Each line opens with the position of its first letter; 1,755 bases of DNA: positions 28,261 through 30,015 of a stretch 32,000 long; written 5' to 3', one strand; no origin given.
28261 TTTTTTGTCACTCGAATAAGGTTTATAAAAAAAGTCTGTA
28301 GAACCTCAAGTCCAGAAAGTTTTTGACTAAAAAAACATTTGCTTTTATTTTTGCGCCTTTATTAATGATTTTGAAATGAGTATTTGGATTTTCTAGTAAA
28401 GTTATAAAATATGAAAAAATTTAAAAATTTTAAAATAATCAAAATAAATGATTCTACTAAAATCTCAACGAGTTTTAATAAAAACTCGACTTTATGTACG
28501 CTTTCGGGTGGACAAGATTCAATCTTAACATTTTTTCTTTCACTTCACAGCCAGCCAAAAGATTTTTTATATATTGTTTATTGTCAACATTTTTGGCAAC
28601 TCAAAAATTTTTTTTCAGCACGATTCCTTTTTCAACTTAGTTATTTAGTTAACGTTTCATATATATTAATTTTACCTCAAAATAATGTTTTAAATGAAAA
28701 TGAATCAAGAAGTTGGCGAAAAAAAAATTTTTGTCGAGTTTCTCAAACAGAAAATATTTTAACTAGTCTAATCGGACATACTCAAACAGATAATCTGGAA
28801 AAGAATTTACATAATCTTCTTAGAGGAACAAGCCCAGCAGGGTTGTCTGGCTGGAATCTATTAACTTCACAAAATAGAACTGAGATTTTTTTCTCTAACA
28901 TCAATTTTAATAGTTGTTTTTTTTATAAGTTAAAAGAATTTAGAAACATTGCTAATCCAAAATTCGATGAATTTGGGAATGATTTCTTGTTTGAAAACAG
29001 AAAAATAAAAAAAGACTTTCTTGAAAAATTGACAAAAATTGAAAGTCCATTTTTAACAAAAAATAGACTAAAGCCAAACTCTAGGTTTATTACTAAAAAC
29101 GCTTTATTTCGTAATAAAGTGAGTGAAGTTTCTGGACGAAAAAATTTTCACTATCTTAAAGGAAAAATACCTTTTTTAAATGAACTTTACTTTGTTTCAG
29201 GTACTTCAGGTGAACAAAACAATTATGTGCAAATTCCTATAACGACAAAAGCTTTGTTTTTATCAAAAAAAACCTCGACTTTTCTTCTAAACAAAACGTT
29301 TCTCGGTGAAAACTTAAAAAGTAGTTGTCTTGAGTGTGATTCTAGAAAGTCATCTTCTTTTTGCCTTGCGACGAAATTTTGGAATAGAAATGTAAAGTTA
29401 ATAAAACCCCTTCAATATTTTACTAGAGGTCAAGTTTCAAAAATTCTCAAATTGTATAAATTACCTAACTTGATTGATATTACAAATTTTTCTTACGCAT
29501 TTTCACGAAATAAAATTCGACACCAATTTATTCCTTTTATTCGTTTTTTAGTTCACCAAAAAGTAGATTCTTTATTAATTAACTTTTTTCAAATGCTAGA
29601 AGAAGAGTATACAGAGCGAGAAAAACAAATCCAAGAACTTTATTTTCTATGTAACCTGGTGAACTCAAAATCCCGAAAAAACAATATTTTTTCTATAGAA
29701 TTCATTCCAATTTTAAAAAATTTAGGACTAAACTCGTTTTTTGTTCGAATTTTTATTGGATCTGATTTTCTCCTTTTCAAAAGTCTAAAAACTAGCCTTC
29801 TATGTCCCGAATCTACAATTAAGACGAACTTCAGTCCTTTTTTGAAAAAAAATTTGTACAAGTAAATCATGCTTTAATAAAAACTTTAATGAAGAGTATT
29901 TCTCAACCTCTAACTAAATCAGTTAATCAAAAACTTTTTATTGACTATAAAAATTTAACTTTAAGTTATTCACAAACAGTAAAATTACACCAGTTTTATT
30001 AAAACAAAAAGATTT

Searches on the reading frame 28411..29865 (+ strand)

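Call 14: search_protein_families(library=pfam, proteins=[window:28411-29865:+], max_evalue=0.001)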
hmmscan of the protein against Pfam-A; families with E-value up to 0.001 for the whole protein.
window:28411-29865:+ (484 aa): 1 family
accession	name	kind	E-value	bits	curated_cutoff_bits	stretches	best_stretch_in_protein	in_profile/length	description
PF01171.26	ATP_bind_3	-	2.2e-15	57.3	27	2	28-153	3-134/182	PP-loop family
